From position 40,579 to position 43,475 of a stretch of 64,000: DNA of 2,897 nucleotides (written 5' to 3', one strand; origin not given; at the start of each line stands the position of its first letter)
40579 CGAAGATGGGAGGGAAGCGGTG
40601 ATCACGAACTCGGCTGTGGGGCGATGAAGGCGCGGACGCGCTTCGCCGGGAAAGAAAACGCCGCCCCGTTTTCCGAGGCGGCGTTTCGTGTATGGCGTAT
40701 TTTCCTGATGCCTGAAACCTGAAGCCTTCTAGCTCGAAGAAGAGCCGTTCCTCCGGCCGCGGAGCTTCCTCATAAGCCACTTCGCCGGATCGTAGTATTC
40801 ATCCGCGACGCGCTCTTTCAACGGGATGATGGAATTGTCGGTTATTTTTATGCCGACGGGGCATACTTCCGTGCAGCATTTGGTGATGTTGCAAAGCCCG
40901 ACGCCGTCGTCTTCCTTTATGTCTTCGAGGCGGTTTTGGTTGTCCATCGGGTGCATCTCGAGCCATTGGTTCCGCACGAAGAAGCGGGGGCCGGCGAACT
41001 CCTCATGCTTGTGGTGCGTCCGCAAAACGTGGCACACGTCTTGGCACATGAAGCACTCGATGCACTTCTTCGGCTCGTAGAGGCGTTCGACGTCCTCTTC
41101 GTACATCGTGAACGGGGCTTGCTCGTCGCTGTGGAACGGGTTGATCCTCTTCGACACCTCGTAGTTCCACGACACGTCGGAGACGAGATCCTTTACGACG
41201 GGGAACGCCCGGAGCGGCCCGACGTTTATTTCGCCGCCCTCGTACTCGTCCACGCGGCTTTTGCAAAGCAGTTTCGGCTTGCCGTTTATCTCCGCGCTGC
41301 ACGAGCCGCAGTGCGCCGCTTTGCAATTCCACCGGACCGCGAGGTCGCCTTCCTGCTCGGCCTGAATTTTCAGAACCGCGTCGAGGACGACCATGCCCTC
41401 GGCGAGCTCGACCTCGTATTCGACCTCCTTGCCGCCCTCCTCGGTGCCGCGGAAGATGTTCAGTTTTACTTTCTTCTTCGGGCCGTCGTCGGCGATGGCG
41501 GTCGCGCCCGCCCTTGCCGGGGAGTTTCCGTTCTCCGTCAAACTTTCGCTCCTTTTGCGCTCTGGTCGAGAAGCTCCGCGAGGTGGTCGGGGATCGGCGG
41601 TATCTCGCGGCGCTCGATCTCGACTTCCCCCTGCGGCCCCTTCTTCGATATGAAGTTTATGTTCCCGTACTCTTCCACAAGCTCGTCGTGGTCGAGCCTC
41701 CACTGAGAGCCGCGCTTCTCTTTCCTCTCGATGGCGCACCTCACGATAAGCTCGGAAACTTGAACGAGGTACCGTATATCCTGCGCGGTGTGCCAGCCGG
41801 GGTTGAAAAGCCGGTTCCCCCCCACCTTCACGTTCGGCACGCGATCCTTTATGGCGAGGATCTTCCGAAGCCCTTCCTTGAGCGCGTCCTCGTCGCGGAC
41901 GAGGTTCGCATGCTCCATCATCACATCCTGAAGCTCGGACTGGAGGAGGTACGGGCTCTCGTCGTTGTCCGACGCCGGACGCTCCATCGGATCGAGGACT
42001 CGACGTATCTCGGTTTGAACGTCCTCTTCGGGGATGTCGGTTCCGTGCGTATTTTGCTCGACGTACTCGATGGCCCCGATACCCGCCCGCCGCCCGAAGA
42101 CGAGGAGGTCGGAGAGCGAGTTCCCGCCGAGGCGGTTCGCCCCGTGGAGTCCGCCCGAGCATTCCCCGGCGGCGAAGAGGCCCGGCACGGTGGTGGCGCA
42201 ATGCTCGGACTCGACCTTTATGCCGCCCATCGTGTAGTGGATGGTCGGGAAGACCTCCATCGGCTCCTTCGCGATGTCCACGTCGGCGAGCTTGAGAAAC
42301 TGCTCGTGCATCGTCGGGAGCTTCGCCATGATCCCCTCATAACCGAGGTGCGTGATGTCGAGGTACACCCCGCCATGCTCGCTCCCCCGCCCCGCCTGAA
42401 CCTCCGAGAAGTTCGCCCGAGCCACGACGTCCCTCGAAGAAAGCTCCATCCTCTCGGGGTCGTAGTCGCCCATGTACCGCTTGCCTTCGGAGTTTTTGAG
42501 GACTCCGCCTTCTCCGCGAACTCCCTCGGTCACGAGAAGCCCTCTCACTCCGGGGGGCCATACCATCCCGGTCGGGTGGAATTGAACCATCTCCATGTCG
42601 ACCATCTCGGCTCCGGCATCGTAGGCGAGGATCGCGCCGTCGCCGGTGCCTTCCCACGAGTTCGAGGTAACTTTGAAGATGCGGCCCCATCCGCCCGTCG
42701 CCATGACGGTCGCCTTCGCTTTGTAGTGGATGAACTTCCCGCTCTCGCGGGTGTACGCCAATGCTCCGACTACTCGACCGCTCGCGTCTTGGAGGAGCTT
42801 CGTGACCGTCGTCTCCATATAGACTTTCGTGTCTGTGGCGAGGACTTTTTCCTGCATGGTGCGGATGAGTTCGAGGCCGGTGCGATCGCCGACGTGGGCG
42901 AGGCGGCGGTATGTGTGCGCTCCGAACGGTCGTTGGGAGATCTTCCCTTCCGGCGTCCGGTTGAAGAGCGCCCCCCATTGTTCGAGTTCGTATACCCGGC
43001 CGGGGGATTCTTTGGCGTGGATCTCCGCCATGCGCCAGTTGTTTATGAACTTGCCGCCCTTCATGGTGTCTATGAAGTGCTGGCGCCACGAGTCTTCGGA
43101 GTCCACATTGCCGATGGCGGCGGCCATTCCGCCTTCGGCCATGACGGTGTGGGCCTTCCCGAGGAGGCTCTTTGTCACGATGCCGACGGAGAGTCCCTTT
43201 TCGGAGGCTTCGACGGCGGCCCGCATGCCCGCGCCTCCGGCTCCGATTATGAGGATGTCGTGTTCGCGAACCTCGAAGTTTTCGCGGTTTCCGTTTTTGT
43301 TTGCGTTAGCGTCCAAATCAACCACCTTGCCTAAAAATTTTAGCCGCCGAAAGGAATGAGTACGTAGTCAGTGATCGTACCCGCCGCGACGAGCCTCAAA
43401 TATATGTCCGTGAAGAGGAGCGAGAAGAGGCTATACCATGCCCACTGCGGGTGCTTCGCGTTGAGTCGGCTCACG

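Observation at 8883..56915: Intergenic element family built from 7-nt word arrays whose word changes between copies but is matched between the two arms of each copy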

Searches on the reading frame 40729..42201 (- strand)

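Call 14: search_protein_families(library=pfam, proteins=[window:40729-42201:-])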
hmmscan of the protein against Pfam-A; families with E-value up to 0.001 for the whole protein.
window:40729-42201:- (490 aa): 5 families
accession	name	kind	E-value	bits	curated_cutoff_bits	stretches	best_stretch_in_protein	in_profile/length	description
PF13085.11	Fer2_3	-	5.6e-24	84.6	27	1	247-344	2-103/107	2Fe-2S iron-sulfur cluster binding domain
PF13183.11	Fer4_8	-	5.4e-09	36.9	27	1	378-451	3-68/68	4Fe-4S dicluster domain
PF12838.12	Fer4_7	-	0.00014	22.7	27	1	379-451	1-52/52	4Fe-4S dicluster domain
PF13746.11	Fer4_18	-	0.00033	21.3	27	0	418-455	42-79/114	4Fe-4S dicluster domain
PF13534.11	Fer4_17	-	0.00053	20.9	22.2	1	379-451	1-60/61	4Fe-4S dicluster domain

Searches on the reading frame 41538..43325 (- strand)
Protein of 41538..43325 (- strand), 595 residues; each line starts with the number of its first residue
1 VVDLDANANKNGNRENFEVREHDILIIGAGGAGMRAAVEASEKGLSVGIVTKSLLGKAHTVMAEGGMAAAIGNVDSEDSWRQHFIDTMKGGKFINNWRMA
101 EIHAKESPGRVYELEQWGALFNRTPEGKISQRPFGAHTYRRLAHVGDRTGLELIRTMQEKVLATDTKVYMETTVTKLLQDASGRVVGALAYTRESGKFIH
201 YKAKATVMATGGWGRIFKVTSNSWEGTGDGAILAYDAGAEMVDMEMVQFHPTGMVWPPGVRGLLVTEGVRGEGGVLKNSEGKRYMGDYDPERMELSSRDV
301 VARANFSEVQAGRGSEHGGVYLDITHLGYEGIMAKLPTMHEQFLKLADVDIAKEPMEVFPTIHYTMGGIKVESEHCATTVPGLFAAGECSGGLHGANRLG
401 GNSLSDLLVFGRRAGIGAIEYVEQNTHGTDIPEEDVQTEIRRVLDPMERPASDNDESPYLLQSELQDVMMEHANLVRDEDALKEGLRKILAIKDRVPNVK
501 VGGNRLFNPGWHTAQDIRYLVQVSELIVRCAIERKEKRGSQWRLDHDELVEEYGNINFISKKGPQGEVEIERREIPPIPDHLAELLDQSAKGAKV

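Call 54: search_protein_families(library=pfam, proteins=[window:41538-43325:-])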
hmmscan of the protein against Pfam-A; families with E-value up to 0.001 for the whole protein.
window:41538-43325:- (595 aa): 6 families
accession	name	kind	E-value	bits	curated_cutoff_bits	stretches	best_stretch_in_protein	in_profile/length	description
PF00890.30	FAD_binding_2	-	9.1e-97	325.3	20.4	1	23-404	1-414/414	FAD binding domain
PF02910.25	Succ_DH_flav_C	-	1.2e-18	67.8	20.8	1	463-574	2-115/130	Fumarate reductase flavoprotein C-term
PF07992.20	Pyr_redox_2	-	8.2e-11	42.3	26.1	1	23-220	2-117/291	Pyridine nucleotide-disulphide oxidoreductase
PF03486.20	HI0933_like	-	7.3e-09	35.9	50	0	151-389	109-219/244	HI0933-like protein Rossmann domain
PF01266.30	DAO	-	8.4e-06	26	27.9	0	23-217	1-209/353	FAD dependent oxidoreductase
PF01946.23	Thi4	-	0.00059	19.6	26.2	0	18-54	14-51/235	Thi4 family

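Call 73: find_homologous_proteins(query=window:41538-43325:-, max_evalue=1e-100)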
Query window:41538-43325:- (595 aa): 8000 proteins with E <= 1e-100 among 8000 candidates; the best 120 are listed.
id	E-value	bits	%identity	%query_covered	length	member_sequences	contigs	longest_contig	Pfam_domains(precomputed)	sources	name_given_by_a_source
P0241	0.0e+0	1354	100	100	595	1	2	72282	PF01266.31,PF00890.31,PF07992.21,PF03486.21,PF02910.26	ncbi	-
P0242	0.0e+0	1340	99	99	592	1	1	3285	PF01266.31,PF00890.31,PF07992.21,PF03486.21,PF02910.26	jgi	jgi:succinate dehydrogenase / fumarate reductase flavoprotein subunit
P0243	0.0e+0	1286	95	100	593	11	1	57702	PF01266.31,PF00890.31,PF07992.21,PF03486.21,PF02910.26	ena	-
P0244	0.0e+0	1280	100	94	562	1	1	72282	PF00890.31,PF02910.26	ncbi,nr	ncbi:MAG: FAD-binding protein [Rubrobacter sp.]|nr:FAD-binding protein [Rubrobacter sp.]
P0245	0.0e+0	1280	95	99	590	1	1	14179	PF01266.31,PF00890.31,PF07992.21,PF03486.21,PF02910.26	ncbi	-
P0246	0.0e+0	1278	94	99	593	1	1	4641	PF01266.31,PF00890.31,PF07992.21,PF03486.21,PF02910.26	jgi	jgi:succinate dehydrogenase / fumarate reductase, flavoprotein subunit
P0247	0.0e+0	1274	95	98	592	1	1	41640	PF01266.31,PF00890.31,PF07992.21,PF03486.21,PF02910.26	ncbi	-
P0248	0.0e+0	1266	94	99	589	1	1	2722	PF01266.31,PF00890.31,PF07992.21,PF03486.21,PF02910.26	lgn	-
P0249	0.0e+0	1240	92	98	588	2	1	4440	PF01266.31,PF00890.31,PF07992.21,PF03486.21,PF02910.26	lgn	-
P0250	0.0e+0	1200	88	99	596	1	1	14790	PF01266.31,PF00890.31,PF07992.21,PF03486.21,PF02910.26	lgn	-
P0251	0.0e+0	1198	88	99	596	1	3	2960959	PF01266.31,PF00890.31,PF07992.21,PF03486.21,PF02910.26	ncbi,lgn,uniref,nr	ncbi:FAD-binding protein [Rubrobacter radiotolerans]|uniref:FAD-binding protein n=2 Tax=Rubrobacter 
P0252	0.0e+0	1162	90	94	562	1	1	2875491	PF00890.31,PF02910.26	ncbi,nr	ncbi:Succinate dehydrogenase/fumarate reductase flavoprotein subunit [Rubrobacter radiotolerans]|nr:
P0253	0.0e+0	1136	84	99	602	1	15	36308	PF01266.31,PF00890.31,PF07992.21,PF03486.21,PF02910.26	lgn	-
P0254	0.0e+0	1129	83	99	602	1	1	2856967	PF01266.31,PF00890.31,PF07992.21,PF03486.21,PF02910.26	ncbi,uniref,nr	ncbi:FAD-binding protein [Rubrobacter indicoceani]|uniref:FAD-binding protein n=1 Tax=Rubrobacter in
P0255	0.0e+0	1090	78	99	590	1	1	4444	PF01266.31,PF00890.31,PF07992.21,PF03486.21,PF02910.26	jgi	-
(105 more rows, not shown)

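Call 74: find_encoding_contigs(protein=P0243, flank=10000, max_places=1)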
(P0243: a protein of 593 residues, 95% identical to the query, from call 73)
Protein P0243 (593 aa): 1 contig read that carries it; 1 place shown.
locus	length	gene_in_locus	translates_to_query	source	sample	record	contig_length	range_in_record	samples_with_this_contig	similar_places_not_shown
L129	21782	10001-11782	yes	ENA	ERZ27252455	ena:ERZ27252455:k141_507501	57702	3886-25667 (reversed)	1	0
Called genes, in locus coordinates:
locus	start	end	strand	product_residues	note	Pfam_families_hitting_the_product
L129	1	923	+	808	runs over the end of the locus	PF02518:HATPase_c, PF00204:DNA_gyraseB, PF14890:Intein_splicing, PF01751:Toprim, PF00986:DNA_gyraseB_C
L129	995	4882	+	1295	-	PF00521:DNA_topoisoIV, PF14890:Intein_splicing, PF14528:LAGLIDADG_3, PF00521:DNA_topoisoIV, PF03989:DNA_gyraseA_C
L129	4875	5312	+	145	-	-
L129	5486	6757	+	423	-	PF01936:NYN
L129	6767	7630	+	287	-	PF00561:Abhydrolase_1, PF12697:Abhydrolase_6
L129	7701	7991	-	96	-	-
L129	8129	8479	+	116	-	-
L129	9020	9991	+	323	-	-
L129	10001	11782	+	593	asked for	PF00890:FAD_binding_2, PF01266:DAO (faint), PF03486:HI0933_like (faint), PF07992:Pyr_redox_2, PF02910:Succ_DH_flav_C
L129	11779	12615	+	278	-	PF13085:Fer2_3, PF13183:Fer4_8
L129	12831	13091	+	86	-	PF26041:DUF8011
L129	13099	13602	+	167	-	PF14803:Zn_ribbon_Nudix, PF00293:NUDIX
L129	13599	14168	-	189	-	PF02441:Flavoprotein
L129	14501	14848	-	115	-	PF06271:RDD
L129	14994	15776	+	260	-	PF00106:adh_short, PF08659:KR, PF13561:adh_short_C2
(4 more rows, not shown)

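Call 75: find_encoding_contigs(protein=P0247, flank=10000, max_places=1)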
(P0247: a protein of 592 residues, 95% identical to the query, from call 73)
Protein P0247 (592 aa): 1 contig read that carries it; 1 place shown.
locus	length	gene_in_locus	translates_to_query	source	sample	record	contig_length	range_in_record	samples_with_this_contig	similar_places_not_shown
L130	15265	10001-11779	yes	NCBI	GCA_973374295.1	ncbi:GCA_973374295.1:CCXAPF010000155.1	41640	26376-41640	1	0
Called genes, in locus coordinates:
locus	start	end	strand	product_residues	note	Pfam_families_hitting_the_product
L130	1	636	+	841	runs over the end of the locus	PF02518:HATPase_c, PF00204:DNA_gyraseB, PF14890:Intein_splicing, PF01751:Toprim, PF00986:DNA_gyraseB_C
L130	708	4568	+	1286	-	PF00521:DNA_topoisoIV, PF14890:Intein_splicing, PF14528:LAGLIDADG_3, PF00521:DNA_topoisoIV, PF03989:DNA_gyraseA_C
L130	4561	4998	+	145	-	-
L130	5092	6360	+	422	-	PF01936:NYN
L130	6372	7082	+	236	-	PF01909:NTP_transf_2 (weak)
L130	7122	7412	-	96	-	-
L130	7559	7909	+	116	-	-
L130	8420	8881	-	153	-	-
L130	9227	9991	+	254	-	-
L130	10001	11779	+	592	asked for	PF03486:HI0933_like (faint), PF07992:Pyr_redox_2, PF00890:FAD_binding_2, PF01266:DAO (faint), PF02910:Succ_DH_flav_C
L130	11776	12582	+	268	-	PF13085:Fer2_3, PF12838:Fer4_7 (weak), PF13183:Fer4_8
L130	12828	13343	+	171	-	PF14803:Zn_ribbon_Nudix, PF00293:NUDIX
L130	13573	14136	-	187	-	PF02441:Flavoprotein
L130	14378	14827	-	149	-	PF06271:RDD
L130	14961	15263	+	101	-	?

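Call 76: find_encoding_contigs(protein=P0251, flank=10000, max_places=1)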
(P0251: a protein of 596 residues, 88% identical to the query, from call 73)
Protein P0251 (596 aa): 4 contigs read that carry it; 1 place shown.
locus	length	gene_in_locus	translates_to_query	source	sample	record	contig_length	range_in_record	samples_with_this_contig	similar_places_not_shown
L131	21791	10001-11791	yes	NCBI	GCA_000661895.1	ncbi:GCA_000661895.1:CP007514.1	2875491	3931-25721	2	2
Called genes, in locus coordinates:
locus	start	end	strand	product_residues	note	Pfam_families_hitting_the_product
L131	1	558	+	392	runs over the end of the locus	PF02463:SMC_N, PF13476:AAA_23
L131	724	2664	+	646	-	PF02518:HATPase_c, PF00204:DNA_gyraseB, PF01751:Toprim, PF00986:DNA_gyraseB_C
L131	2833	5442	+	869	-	PF00521:DNA_topoisoIV, PF03989:DNA_gyraseA_C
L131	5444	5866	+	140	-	-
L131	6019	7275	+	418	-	PF01936:NYN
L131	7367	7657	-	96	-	-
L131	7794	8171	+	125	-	-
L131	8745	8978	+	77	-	-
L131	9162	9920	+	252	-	-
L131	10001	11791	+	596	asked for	PF00890:FAD_binding_2, PF01266:DAO (faint), PF03486:HI0933_like, PF07992:Pyr_redox_2 (weak), PF02910:Succ_DH_flav_C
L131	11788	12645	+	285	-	PF13085:Fer2_3, PF13746:Fer4_18 (faint), PF13183:Fer4_8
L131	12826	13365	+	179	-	PF14803:Zn_ribbon_Nudix, PF00293:NUDIX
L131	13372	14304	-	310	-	PF03851:UvdE, PF01261:AP_endonuc_2 (weak)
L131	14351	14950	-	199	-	PF02441:Flavoprotein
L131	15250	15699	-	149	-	PF06271:RDD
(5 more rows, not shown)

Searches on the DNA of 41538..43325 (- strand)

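Call 79: search_rna_families(sources=[L129, L130, L131], threshold=gathering)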
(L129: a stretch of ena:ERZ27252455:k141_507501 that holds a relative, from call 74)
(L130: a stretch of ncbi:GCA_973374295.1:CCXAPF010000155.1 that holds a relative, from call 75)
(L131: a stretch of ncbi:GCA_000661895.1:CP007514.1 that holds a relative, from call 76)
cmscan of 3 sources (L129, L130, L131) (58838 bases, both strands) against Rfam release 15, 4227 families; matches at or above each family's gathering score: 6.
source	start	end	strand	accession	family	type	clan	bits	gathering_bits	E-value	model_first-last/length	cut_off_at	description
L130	7923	8310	+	RF00010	RNaseP_bact_a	Gene; ribozyme;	CL00002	129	100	3.1e-39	1-367/367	no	Bacterial RNase P class A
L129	8682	9067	+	RF00010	RNaseP_bact_a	Gene; ribozyme;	CL00002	127.7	100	8.2e-39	1-367/367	no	Bacterial RNase P class A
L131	8268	8674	+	RF00010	RNaseP_bact_a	Gene; ribozyme;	CL00002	116.5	100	5.4e-35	1-367/367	no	Bacterial RNase P class A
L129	12714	12786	-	RF00005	tRNA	Gene; tRNA;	CL00001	71.8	29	9.1e-14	1-71/71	no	tRNA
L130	12711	12783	-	RF00005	tRNA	Gene; tRNA;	CL00001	71.8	29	9.1e-14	1-71/71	no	tRNA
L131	12723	12795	-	RF00005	tRNA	Gene; tRNA;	CL00001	71.8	29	9.1e-14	1-71/71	no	tRNA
